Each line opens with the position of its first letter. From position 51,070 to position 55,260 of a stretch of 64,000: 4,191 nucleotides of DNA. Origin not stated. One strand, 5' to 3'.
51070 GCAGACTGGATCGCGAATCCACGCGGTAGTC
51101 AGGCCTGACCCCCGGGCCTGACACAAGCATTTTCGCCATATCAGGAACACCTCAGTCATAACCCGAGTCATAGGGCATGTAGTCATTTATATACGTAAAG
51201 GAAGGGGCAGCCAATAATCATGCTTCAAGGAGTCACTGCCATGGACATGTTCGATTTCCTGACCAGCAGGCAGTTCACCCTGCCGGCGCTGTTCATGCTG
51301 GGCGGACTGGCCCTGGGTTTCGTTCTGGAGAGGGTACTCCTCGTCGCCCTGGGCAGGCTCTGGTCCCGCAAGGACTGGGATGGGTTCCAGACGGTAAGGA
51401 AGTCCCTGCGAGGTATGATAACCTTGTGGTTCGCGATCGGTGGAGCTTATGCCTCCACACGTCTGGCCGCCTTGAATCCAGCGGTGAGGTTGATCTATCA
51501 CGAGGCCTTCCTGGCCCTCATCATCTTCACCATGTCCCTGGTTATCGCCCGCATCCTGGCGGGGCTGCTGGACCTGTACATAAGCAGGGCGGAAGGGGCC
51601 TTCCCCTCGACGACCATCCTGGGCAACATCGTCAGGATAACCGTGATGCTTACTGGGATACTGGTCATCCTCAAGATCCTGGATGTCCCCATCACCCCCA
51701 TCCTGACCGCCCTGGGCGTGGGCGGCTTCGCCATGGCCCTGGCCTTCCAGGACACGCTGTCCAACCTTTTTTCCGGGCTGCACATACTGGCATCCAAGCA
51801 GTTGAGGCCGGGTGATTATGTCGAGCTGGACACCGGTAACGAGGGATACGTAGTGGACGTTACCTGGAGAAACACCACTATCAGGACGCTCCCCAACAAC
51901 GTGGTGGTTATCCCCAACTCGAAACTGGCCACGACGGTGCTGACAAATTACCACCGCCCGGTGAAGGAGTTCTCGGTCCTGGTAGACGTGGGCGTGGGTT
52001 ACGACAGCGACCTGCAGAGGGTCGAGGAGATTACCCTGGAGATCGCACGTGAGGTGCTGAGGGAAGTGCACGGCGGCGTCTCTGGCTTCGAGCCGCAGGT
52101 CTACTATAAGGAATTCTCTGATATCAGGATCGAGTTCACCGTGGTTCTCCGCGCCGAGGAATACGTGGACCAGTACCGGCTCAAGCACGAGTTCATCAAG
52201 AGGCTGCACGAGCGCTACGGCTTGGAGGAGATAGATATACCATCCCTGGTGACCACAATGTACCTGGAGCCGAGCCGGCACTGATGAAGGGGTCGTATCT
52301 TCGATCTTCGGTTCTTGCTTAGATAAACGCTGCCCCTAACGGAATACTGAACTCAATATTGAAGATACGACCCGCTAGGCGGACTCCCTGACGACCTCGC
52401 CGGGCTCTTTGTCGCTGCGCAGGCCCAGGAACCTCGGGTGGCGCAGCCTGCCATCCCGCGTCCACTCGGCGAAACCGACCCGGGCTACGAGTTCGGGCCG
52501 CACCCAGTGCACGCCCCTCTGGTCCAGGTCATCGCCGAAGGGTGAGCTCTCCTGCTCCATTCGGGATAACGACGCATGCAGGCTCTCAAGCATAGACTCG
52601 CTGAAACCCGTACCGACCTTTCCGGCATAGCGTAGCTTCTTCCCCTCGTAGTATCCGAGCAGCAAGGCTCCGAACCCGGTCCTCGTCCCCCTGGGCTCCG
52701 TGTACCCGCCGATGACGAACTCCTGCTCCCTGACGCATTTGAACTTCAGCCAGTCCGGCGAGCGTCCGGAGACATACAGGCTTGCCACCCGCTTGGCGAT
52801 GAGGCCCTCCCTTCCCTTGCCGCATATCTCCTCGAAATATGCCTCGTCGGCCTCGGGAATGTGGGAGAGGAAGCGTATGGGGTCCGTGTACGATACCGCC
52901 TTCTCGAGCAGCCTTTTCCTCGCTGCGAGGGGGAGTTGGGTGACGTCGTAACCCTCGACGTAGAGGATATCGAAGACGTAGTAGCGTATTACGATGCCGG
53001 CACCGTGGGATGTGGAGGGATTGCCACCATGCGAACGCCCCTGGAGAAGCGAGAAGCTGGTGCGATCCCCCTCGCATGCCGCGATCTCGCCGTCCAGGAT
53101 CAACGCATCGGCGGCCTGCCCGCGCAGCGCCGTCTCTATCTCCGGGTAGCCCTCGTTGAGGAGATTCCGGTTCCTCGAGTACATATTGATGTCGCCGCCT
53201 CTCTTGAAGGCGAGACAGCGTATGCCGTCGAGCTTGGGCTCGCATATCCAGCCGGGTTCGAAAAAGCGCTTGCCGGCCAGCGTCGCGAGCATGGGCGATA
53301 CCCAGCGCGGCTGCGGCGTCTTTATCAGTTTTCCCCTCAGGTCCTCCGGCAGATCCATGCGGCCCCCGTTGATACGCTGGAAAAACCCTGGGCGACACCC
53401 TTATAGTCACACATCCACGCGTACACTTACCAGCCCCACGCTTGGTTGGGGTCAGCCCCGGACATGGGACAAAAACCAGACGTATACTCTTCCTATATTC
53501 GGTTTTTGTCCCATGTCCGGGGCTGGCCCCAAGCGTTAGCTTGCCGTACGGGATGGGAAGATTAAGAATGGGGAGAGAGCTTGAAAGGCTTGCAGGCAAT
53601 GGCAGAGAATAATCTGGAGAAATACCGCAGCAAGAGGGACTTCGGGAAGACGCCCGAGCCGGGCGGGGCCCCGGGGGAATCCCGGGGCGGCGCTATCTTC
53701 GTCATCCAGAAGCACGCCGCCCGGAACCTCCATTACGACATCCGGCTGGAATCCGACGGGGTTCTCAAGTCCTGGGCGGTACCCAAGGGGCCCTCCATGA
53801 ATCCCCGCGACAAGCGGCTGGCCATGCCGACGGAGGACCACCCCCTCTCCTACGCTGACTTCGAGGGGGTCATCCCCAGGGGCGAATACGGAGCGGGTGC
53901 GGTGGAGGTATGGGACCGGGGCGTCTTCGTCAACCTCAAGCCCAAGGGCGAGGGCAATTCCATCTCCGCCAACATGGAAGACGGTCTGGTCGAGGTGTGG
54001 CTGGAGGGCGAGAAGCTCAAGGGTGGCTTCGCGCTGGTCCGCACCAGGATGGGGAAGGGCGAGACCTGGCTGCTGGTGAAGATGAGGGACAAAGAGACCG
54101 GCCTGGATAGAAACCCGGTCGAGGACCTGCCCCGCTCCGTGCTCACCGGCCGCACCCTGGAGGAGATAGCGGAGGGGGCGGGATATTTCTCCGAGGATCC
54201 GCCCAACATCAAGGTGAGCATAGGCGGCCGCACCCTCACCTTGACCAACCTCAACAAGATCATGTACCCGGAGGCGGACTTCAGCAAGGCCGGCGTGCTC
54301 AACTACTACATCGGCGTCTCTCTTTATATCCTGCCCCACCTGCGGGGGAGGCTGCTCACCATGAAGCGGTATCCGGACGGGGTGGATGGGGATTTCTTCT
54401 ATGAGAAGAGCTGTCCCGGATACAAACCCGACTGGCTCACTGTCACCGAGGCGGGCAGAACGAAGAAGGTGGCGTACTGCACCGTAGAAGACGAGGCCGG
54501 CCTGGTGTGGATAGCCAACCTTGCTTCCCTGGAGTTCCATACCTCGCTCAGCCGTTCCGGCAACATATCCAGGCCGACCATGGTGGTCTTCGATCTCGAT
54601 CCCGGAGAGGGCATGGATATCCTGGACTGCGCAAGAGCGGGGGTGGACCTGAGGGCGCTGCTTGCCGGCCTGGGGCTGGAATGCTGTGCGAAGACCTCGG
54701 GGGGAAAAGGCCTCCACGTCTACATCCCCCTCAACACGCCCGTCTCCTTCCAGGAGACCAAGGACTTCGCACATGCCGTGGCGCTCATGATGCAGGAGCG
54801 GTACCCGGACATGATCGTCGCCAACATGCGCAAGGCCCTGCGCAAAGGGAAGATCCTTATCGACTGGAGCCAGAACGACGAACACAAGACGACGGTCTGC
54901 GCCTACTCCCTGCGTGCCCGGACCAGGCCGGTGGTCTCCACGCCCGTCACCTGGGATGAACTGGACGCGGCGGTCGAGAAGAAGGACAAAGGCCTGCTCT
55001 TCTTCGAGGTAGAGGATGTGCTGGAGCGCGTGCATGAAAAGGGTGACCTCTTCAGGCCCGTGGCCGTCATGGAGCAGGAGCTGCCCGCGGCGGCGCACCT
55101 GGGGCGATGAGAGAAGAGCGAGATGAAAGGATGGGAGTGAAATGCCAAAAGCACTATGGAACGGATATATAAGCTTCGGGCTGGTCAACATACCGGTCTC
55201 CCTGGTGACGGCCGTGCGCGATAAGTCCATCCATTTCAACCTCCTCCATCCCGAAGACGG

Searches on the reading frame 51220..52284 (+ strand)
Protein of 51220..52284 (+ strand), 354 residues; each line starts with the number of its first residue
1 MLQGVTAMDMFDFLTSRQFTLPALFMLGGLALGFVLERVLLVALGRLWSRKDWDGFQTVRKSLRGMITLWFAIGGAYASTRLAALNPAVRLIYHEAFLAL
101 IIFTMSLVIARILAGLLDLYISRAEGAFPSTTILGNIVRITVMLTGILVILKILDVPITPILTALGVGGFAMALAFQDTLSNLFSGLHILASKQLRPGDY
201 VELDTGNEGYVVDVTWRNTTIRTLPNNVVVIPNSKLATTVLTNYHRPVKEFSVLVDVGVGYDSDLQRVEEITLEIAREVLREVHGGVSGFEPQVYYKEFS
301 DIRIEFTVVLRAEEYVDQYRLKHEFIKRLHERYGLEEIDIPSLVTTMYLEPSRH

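Call 43: search_protein_families(library=pfam, proteins=[window:51220-52284:+])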
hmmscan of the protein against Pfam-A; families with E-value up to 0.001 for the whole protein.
window:51220-52284:+ (354 aa): 3 families
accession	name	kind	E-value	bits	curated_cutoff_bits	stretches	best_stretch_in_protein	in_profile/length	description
PF00924.24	MS_channel_2nd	-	5.6e-19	68.5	20.2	1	178-246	1-68/68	Mechanosensitive ion channel, beta-domain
PF21088.3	MS_channel_1st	-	1.7e-07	31.5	23.1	1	136-177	1-42/42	Mechanosensitive ion channel, transmembrane helices 2/3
PF21082.3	MS_channel_3rd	-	3.3e-06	27.9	21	1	254-340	2-88/88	Mechanosensitive ion channel MscS, C-terminal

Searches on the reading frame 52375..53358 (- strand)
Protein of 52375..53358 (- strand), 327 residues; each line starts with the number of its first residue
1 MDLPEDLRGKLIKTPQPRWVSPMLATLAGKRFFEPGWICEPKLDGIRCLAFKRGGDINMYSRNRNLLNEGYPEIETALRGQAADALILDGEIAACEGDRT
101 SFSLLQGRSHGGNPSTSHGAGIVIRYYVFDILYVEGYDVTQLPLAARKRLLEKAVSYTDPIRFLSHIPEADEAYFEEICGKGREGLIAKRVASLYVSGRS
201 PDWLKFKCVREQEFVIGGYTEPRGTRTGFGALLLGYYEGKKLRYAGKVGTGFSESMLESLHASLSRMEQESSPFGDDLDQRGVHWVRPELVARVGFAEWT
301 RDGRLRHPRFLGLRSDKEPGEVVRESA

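Call 43: search_protein_families(library=pfam, proteins=[window:52375-53358:-])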
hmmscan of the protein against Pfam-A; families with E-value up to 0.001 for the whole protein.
window:52375-53358:- (327 aa): 4 families
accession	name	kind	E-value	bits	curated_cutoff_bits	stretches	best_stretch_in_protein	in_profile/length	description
PF04679.21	DNA_ligase_A_C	-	1.3e-32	112.5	27.5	1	226-317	2-94/94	ATP dependent DNA ligase C terminal region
PF01068.26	DNA_ligase_A_M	-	6.6e-28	98.2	26.2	1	24-207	3-204/204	ATP dependent DNA ligase domain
PF09414.15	RNA_ligase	-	3.4e-06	27.7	27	1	37-206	3-170/171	RNA ligase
PF01331.24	mRNA_cap_enzyme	-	5.3e-05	23.6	29.6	0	123-157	89-123/194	mRNA capping enzyme, catalytic domain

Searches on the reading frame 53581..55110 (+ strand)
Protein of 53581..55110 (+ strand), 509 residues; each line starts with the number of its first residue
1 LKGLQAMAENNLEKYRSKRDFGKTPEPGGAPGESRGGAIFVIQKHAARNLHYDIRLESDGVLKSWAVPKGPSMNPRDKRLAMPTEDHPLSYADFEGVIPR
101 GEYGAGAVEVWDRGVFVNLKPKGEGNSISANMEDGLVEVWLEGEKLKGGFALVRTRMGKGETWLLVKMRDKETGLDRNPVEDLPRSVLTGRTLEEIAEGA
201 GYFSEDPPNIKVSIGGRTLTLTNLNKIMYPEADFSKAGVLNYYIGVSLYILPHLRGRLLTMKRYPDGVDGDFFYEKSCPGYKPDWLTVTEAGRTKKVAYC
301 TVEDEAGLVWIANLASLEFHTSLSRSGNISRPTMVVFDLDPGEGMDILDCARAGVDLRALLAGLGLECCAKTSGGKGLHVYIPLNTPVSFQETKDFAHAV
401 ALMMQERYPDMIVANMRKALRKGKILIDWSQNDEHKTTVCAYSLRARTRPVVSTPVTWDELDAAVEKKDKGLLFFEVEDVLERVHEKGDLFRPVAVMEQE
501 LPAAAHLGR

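Call 43: search_protein_families(library=pfam, proteins=[window:53581-55110:+])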
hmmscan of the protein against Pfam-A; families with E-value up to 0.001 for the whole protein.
window:53581-55110:+ (509 aa): 2 families
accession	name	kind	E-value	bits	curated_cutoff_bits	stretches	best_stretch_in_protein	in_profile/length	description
PF21686.3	LigD_Prim-Pol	-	1.5e-83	280.7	27.4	1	236-491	2-254/254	LigD, primase-polymerase domain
PF13298.12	LigD_N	-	8.4e-41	138.9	31.1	1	43-154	1-107/107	DNA Ligase D 3'-phosphoesterase domain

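Call 73: find_homologous_proteins(query=window:53581-55110:+, max_evalue=1e-100)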
Query window:53581-55110:+ (509 aa): 1765 proteins with E <= 1e-100 among 8000 candidates; the best 120 are listed.
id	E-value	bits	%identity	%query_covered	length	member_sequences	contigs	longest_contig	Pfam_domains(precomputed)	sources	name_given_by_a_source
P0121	0.0e+0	1163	100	99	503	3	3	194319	PF21686.4,PF13298.13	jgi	jgi:bifunctional non-homologous end joining protein LigD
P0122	1.9e-293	992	85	99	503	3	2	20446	PF21686.4,PF13298.13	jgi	-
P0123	7.3e-284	960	81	100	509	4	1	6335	PF21686.4,PF13298.13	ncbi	-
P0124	5.3e-277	937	78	100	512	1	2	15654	PF21686.4,PF13298.13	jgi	jgi:bifunctional non-homologous end joining protein LigD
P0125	5.0e-276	934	78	99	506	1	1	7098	PF21686.4,PF13298.13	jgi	jgi:bifunctional non-homologous end joining protein LigD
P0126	8.6e-276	933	79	100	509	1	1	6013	PF21686.4,PF13298.13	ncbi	-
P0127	9.4e-274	927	79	98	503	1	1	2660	PF21686.4,PF13298.13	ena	-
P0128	1.0e-270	917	78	98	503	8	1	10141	PF21686.4,PF13298.13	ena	-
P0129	1.1e-267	907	76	100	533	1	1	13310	PF21686.4,PF13298.13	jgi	jgi:bifunctional non-homologous end joining protein LigD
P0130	2.3e-267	906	77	98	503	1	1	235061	PF21686.4,PF13298.13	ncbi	ncbi:MAG: non-homologous end-joining DNA ligase [Actinomycetota bacterium]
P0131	3.4e-263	892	76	98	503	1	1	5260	PF21686.4,PF13298.13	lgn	-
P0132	1.2e-258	877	74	98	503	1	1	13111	PF21686.4,PF13298.13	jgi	jgi:bifunctional non-homologous end joining protein LigD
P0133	1.3e-258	877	75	99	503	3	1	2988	PF21686.4,PF13298.13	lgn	-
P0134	3.0e-258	876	74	98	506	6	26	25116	PF21686.4,PF13298.13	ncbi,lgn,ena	-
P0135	1.5e-255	867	73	99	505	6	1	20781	PF21686.4,PF13298.13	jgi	jgi:bifunctional non-homologous end joining protein LigD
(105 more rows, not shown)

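Call 74: find_encoding_contigs(protein=P0121, flank=10000, max_places=6)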
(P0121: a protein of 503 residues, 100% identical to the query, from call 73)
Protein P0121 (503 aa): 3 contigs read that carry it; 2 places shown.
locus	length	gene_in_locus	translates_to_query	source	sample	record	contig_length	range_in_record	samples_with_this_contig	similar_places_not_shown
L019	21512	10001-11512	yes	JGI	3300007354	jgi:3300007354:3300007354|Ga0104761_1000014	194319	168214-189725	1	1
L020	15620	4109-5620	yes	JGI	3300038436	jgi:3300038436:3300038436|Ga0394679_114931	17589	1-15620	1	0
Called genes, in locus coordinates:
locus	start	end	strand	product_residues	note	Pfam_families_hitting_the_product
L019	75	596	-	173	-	PF01625:PMSR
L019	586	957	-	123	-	PF01641:SelR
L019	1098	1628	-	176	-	-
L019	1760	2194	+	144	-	-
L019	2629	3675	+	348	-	PF02661:Fic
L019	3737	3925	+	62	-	-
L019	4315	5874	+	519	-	PF01266:DAO, PF07992:Pyr_redox_2 (faint), PF04324:Fer2_BFD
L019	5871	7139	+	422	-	PF00070:Pyr_redox (faint), PF00890:FAD_binding_2 (faint), PF01266:DAO (faint), PF07992:Pyr_redox_2, PF12831:FAD_oxidored (weak), PF13450:NAD_binding_8 (faint), PF13738:Pyr_redox_3 (weak)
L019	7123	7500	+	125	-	PF07892:DUF1667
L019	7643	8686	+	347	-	PF21088:MS_channel_1st, PF00924:MS_channel_2nd, PF21082:MS_channel_3rd (weak)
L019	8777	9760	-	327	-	PF01068:DNA_ligase_A_M, PF09414:RNA_ligase (weak), PF04679:DNA_ligase_A_C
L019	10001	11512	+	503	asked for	PF13298:LigD_N, PF21686:LigD_Prim-Pol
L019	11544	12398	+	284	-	PF02735:Ku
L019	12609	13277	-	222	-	PF01904:DUF72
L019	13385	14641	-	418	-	PF00202:Aminotran_3, PF00155:Aminotran_1_2 (weak)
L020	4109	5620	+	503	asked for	PF13298:LigD_N, PF21686:LigD_Prim-Pol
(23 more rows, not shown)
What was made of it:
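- Tried and rejected: The source contig was later found through LigD (calls 73, 74).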

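Call 75: find_encoding_contigs(protein=P0122, flank=10000, max_places=4)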
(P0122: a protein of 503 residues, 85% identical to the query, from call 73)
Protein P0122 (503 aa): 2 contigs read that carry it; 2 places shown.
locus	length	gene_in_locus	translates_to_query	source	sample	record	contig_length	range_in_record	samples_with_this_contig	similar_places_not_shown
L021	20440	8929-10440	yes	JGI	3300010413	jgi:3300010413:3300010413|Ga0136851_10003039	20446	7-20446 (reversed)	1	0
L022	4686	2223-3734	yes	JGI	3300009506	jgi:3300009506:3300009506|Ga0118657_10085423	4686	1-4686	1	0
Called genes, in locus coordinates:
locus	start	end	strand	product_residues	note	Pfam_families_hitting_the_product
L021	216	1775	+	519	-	PF01266:DAO, PF07992:Pyr_redox_2 (faint), PF04324:Fer2_BFD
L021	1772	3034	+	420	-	PF00070:Pyr_redox (faint), PF00890:FAD_binding_2 (faint), PF07992:Pyr_redox_2, PF12831:FAD_oxidored (weak), PF13450:NAD_binding_8 (faint), PF13738:Pyr_redox_3 (weak)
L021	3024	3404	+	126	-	PF07892:DUF1667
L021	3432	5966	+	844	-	PF00690:Cation_ATPase_N, PF00122:E1-E2_ATPase, PF00702:Hydrolase, PF13246:Cation_ATPase, PF00689:Cation_ATPase_C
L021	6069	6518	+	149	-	PF00582:Usp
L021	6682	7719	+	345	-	PF21088:MS_channel_1st, PF00924:MS_channel_2nd, PF21082:MS_channel_3rd (weak)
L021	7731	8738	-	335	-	PF01068:DNA_ligase_A_M, PF04679:DNA_ligase_A_C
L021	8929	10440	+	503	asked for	PF13298:LigD_N, PF21686:LigD_Prim-Pol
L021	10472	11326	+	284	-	PF02735:Ku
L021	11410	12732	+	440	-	PF00324:AA_permease, PF13520:AA_permease_2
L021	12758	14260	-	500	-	-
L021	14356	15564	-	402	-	PF00999:Na_H_Exchanger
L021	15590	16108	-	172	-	PF00571:CBS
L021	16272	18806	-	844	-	PF00690:Cation_ATPase_N, PF00122:E1-E2_ATPase, PF00702:Hydrolase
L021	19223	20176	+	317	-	PF01087:GalP_UDP_transf, PF16268:DUF4921, PF02744:GalP_UDP_tr_C (faint)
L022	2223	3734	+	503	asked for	PF13298:LigD_N, PF21686:LigD_Prim-Pol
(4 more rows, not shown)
